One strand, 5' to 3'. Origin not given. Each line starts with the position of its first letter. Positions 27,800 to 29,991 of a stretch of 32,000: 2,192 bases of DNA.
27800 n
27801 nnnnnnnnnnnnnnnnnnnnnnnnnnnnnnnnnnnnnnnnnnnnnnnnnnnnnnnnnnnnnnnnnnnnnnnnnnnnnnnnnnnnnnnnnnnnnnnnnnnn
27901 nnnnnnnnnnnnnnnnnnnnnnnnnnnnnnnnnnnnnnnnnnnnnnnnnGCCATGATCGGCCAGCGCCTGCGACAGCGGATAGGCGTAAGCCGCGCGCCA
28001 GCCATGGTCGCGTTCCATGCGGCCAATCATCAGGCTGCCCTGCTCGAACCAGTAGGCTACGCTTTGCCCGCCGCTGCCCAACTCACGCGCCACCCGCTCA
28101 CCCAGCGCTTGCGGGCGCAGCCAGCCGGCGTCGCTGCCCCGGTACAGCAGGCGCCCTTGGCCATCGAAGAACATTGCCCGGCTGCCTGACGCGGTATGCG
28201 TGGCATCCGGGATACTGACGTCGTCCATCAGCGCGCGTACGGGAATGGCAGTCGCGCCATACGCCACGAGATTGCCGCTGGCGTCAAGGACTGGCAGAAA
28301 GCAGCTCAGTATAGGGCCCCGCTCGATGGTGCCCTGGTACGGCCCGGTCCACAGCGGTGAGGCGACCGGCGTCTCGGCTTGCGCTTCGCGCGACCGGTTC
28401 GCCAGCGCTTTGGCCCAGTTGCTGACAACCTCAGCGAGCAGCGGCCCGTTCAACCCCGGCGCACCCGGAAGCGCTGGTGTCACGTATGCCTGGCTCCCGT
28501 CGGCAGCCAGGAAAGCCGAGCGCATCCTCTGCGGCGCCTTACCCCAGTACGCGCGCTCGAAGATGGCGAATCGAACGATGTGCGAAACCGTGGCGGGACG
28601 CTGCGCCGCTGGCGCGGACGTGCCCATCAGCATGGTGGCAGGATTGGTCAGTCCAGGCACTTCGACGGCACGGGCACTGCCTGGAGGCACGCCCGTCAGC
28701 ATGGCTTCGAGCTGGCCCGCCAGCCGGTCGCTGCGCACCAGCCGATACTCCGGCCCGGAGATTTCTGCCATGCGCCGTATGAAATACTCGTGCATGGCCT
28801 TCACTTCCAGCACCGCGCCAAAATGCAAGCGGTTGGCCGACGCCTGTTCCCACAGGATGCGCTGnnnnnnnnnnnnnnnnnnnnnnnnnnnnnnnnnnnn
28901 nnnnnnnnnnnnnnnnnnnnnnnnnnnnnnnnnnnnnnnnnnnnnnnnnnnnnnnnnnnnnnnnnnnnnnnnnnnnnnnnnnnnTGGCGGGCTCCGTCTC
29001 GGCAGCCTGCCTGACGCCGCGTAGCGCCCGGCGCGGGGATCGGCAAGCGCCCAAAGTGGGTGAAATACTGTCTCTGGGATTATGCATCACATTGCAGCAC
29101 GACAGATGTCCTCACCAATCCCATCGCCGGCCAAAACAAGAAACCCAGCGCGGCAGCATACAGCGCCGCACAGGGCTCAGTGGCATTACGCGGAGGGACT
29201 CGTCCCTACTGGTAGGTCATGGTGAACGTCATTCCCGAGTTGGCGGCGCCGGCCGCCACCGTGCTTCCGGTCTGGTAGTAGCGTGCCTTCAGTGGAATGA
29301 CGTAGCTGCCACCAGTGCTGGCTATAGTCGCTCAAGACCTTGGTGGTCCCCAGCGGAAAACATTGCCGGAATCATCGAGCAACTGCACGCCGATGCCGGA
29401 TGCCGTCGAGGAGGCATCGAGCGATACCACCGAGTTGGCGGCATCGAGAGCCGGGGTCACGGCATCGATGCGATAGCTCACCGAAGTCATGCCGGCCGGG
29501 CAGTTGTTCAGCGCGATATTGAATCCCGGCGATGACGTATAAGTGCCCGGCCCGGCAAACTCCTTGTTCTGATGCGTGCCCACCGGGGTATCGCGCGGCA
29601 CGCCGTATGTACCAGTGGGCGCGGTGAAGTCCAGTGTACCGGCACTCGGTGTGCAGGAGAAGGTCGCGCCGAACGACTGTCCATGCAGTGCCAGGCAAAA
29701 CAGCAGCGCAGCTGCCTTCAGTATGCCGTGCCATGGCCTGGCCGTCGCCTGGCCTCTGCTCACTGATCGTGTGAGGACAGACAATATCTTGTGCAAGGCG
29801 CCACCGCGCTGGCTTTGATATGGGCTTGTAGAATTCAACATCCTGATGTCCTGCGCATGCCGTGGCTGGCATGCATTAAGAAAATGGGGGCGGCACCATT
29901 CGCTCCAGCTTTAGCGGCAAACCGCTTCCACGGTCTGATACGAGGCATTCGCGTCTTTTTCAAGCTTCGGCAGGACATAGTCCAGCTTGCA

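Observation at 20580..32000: Two paralogous unorthodox hybrid kinases bracket two NarL-type regulators, co-oriented with chaperone-usher pilus genes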

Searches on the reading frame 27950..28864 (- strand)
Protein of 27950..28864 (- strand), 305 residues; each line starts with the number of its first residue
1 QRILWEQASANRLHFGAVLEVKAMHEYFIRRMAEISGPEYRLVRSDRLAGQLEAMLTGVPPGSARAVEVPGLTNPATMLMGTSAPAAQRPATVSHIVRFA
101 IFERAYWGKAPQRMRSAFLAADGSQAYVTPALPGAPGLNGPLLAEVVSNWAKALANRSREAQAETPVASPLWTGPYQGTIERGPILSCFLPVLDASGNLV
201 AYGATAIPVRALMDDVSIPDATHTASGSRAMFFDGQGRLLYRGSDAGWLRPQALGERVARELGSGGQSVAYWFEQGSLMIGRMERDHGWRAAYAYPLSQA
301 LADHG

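Call 40: predict_structure(alignment_id=A5)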
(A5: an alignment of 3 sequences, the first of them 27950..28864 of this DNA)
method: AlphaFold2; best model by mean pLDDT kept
length: 305 residues; sequences in the alignment: 3
mean_pLDDT: 37.8   pTM: 0.32
mean pLDDT of the five models: 37.8, 36.4, 32.5, 32.2, 32.1
residues with pLDDT >= 90: 0; 70-90: 0; 50-70: 25; < 50: 280
segments of 3 or more residues with pLDDT < 50: 1-30, 32-45, 60-96, 107-305
pLDDT, mean of each block of 10 residues (from residue 1): 29 39 47 44 45 55 42 37 40 49 49 41 26 26 28 30 29 32 38 37 38 33 32 37 34 43 42 44 39 36 29
secondary structure, 60 per line:
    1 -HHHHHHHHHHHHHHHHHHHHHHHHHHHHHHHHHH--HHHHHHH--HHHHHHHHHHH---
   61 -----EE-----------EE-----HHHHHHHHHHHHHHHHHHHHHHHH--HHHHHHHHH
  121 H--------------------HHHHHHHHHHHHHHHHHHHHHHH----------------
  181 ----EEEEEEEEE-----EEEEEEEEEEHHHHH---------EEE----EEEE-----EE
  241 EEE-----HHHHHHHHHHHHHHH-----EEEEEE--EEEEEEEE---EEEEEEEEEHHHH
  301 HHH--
elements in order: H2-35 H38-44 H47-57 H86-109 H112-121 H142-164 E185-193 E199-208 H209-213 E223-225 E230-233 E239-243 H249-263 E269-274 E277-284 E288-296 H297-303

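Call 43: search_solved_structures(query=A4, max_evalue=10)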
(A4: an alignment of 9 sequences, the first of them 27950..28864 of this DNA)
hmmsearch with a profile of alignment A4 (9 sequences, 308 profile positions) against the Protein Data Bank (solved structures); distinct sequences matched with E-value up to 10: 1.
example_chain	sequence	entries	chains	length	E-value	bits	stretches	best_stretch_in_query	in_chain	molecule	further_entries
2gup_A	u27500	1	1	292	0.027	16.7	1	197-284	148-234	ROK family protein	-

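Call 44: search_protein_families(library=pfam, alignment_id=A4, max_evalue=1)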
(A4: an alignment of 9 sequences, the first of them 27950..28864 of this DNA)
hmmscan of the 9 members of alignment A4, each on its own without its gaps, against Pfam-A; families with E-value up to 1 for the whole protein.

A. member 1, window:27950-28864:- (305 aa): 1 family
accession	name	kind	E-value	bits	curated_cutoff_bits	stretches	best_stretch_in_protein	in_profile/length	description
PF02743.24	dCache_1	-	0.00022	21.3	45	1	160-243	103-183/240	Cache domain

B. families by the number of members that match (of 9 scanned): 2 families
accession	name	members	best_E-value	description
PF02743.24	dCache_1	8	0.00012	Cache domain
PF21887.2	RhiE_B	1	0.11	RhiE branching domain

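Call 60: search_protein_representatives(alignment_id=A5)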
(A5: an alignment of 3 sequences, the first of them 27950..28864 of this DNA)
Query: 3 sequences, 308 profile positions. Proteins with E-value up to 0.001 (for the whole library): 13; up to 1e-10: 9; up to 1e-30: 4. The best 13 are listed.
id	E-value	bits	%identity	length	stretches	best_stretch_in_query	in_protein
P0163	3.3e-184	627.3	-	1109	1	1-308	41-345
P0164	1.1e-62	228.2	-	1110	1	3-308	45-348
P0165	4.1e-37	144.2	-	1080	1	2-307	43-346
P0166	2.8e-31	125.1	-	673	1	154-307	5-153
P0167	1.9e-29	119.1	-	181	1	98-279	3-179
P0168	1.2e-19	86.9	-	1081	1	1-308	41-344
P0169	6.8e-17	77.8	-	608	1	4-307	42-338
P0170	3.0e-14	69.2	-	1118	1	4-209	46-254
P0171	1.9e-11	59.9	-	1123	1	4-307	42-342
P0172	6.7e-09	51.6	-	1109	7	227-256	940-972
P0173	5.5e-06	42.0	-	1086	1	1-302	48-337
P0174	1.5e-05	40.6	-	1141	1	5-307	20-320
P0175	5.9e-04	35.3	-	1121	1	4-302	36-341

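Call 61: search_protein_families(library=pfam, proteins=[P0164, P0165, P0168, P0169, P0170, P0171, P0173, P0174, P0175], max_evalue=0.01)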
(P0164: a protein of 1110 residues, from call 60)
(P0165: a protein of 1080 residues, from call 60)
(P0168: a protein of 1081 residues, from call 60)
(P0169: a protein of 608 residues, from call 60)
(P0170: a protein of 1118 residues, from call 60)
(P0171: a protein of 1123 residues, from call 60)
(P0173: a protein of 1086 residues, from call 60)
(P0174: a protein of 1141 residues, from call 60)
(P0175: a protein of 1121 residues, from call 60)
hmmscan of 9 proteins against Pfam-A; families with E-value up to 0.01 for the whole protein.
P0164 (1110 aa): 5 families
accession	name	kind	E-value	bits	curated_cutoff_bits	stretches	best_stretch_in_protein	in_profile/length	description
PF02518.31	HATPase_c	-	1.5e-27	96.6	26.4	1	625-745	1-109/111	Histidine kinase-, DNA gyrase B-, and HSP90-like ATPase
PF00072.30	Response_reg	-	9.5e-27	93.8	30.2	1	877-985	2-110/111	Response regulator receiver domain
PF00512.31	HisKA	-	3.1e-21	75.6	26.9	1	514-579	1-66/66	His Kinase A (phospho-acceptor) domain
PF01627.28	Hpt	-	2e-06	28.4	24.6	1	1011-1066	4-62/84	Hpt domain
PF02743.24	dCache_1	-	7.6e-05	22.8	45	1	162-302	74-201/240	Cache domain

P0165 (1080 aa): 6 families
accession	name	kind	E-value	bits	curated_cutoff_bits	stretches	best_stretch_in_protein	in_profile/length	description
PF02518.31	HATPase_c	-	1e-29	103.7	26.4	1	618-733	1-109/111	Histidine kinase-, DNA gyrase B-, and HSP90-like ATPase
PF00072.30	Response_reg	-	1.1e-25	90.4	30.2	1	860-969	1-110/111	Response regulator receiver domain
PF00512.31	HisKA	-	1.9e-19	69.9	26.9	1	508-572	2-66/66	His Kinase A (phospho-acceptor) domain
PF01627.28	Hpt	-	0.0017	19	24.6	1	998-1054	4-59/84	Hpt domain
PF02743.24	dCache_1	-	0.0051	16.8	45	1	203-285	102-183/240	Cache domain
PF22673.2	MCP-like_PDC_1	-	0.009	16.9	27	0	201-254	60-111/113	Methyl-accepting chemotaxis protein-like, first PDC sensor domain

P0168 (1081 aa): 3 families
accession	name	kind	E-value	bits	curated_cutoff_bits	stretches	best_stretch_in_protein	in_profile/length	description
PF02518.31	HATPase_c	-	2.1e-28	99.4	26.4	1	617-732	1-110/111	Histidine kinase-, DNA gyrase B-, and HSP90-like ATPase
PF00072.30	Response_reg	-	4.9e-28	98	30.2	1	861-970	1-110/111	Response regulator receiver domain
PF00512.31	HisKA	-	3.7e-19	69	26.9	1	507-571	2-66/66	His Kinase A (phospho-acceptor) domain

P0169 (608 aa): 2 families
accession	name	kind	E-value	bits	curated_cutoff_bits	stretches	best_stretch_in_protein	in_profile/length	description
PF00512.31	HisKA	-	7.7e-16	58.3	26.9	1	502-567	1-66/66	His Kinase A (phospho-acceptor) domain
PF02743.24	dCache_1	-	0.0039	17.2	45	1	211-279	114-183/240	Cache domain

P0170 (1118 aa): 5 families
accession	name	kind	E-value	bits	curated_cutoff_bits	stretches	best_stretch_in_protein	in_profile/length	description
PF02518.31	HATPase_c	-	1.7e-28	99.7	26.4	1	627-743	1-110/111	Histidine kinase-, DNA gyrase B-, and HSP90-like ATPase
PF00072.30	Response_reg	-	6.1e-28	97.6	30.2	1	878-987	1-110/111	Response regulator receiver domain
PF00512.31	HisKA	-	1.6e-15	57.3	26.9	1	515-580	1-66/66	His Kinase A (phospho-acceptor) domain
PF01627.28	Hpt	-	3.1e-06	27.8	24.6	1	1036-1093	7-60/84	Hpt domain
PF02743.24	dCache_1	-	0.0001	22.3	45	1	196-331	99-238/240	Cache domain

P0171 (1123 aa): 4 families
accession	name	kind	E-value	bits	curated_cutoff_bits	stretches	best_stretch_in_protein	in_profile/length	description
PF02518.31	HATPase_c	-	4.2e-24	85.6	26.4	1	624-748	1-110/111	Histidine kinase-, DNA gyrase B-, and HSP90-like ATPase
PF00072.30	Response_reg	-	1e-18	68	30.2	1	885-990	1-106/111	Response regulator receiver domain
PF00512.31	HisKA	-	9.6e-17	61.2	26.9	1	512-576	1-65/66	His Kinase A (phospho-acceptor) domain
PF01627.28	Hpt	-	2.9e-05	24.7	24.6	1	1036-1105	2-66/84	Hpt domain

P0173 (1086 aa): 4 families
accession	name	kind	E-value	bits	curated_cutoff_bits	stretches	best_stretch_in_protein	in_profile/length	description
PF02518.31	HATPase_c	-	6.8e-32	110.6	26.4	1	617-730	1-110/111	Histidine kinase-, DNA gyrase B-, and HSP90-like ATPase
PF00072.30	Response_reg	-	1e-24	87.3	30.2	1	860-968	2-110/111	Response regulator receiver domain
PF00512.31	HisKA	-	8.5e-20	71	26.9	1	506-571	1-66/66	His Kinase A (phospho-acceptor) domain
PF01627.28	Hpt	-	3.3e-07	30.9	24.6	1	992-1056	2-65/84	Hpt domain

P0174 (1141 aa): 3 families
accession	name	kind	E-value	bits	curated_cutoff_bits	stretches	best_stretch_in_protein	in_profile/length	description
PF02518.31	HATPase_c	-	9.3e-26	90.9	26.4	1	601-741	1-109/111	Histidine kinase-, DNA gyrase B-, and HSP90-like ATPase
PF00072.30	Response_reg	-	1.2e-21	77.4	30.2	1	890-992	1-103/111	Response regulator receiver domain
PF00512.31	HisKA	-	2.7e-19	69.4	26.9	1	490-554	2-66/66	His Kinase A (phospho-acceptor) domain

P0175 (1121 aa): 4 families
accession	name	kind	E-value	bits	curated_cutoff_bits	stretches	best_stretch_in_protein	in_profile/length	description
PF02518.31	HATPase_c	-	9.4e-26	90.9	26.4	1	625-738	1-107/111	Histidine kinase-, DNA gyrase B-, and HSP90-like ATPase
PF00072.30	Response_reg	-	2.7e-22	79.5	30.2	1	873-984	1-110/111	Response regulator receiver domain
PF00512.31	HisKA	-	3.9e-16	59.3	26.9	1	513-576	1-64/66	His Kinase A (phospho-acceptor) domain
PF01627.28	Hpt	-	1.6e-08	35.1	24.6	1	1032-1113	1-82/84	Hpt domain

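Call 65: search_solved_structures(query=A6, max_evalue=10)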
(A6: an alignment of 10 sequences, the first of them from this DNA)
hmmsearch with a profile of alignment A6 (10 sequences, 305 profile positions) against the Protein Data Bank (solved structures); distinct sequences matched with E-value up to 10: 17.
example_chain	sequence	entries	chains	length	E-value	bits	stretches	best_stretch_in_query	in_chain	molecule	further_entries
7psg_A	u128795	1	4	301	0.0001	24.8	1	181-254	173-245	Methyl-accepting chemotaxis protein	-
9nia_A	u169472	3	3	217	0.0015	20.9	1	161-220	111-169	histidine kinase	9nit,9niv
4jgo_A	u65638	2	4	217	0.0029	20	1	174-249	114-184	Sporulation kinase D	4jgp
4jgq_A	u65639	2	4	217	0.0033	19.8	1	174-249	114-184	Sporulation kinase D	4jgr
5ltv_A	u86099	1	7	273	0.0063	18.9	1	173-242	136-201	Chemotactic transducer PctC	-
9nj8_A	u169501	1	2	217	0.0083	18.5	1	161-220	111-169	histidine kinase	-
9koo_A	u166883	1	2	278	0.016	17.6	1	173-250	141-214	Methyl-accepting chemotaxis protein PctA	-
5ltx_A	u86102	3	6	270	0.016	17.6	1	173-250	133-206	Chemotaxis protein | Methyl-accepting chemotaxis protein PctA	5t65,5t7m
6pxy_A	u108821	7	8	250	0.031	16.6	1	173-247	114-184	Putative methyl-accepting chemotaxis protein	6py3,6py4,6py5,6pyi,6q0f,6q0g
7k5n_A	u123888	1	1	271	0.062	15.6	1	163-242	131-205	Sensor domain-containing diguanylate cyclase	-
3c8c_A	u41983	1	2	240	0.15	14.4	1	173-237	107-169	Methyl-accepting chemotaxis protein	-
5ave_A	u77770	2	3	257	0.17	14.2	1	173-236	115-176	Methyl-accepting chemotaxis (MCP) signaling domain protein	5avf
6iov_A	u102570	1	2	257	0.17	14.2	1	173-236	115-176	Methyl-accepting chemotaxis (MCP) signaling domain protein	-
9hvj_A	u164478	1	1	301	0.7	12.2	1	168-246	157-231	Cache domain protein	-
4ney_A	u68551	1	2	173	0.88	11.9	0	238-283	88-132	Engineered protein OR277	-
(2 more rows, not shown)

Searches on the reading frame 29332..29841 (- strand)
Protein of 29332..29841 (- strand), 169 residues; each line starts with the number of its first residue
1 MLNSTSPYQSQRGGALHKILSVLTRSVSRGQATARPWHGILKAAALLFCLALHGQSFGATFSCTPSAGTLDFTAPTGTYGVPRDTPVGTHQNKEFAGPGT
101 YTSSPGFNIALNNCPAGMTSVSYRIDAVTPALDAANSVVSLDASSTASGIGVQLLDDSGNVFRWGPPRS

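Call 4: search_protein_families(library=pfam, proteins=[window:29332-29841:-], max_evalue=0.01)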
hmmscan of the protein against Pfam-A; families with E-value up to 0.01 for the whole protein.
window:29332-29841:- (169 aa): 1 family
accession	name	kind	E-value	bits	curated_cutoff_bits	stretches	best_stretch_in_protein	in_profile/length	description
PF00419.26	Fimbrial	-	0.0012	19.6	25.6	1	90-161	28-99/151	Fimbrial protein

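Call 5: search_protein_families(library=ncbifam, proteins=[window:29332-29841:-], max_evalue=0.01)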
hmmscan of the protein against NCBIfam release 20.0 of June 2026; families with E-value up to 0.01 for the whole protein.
window:29332-29841:- (169 aa): 6 families
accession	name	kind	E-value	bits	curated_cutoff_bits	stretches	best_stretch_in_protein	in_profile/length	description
NF052362.1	FimF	equivalog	1.7e-06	27.7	200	1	90-161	53-123/175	type 1 fimbrial adaptor subunit FimF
NF011821.1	PRK15293.1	equivalog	0.00038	20.2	300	1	72-156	43-128/185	fimbrial protein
NF011741.1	PRK15194.1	equivalog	0.00056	19.9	140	1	87-161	59-135/185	type 1 fimbrial major subunit FimA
NF011737.0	PRK15190.1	equivalog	0.00097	18.9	240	1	87-158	54-129/181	fimbrial protein BcfE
NF007402.0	PRK09934.1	equivalog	0.0017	18.2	168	1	69-156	35-117/171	fimbria assembly protein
NF011817.0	PRK15289.1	equivalog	0.0027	17.5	203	1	85-139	50-104/190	chaperone-usher fimbrial major subunit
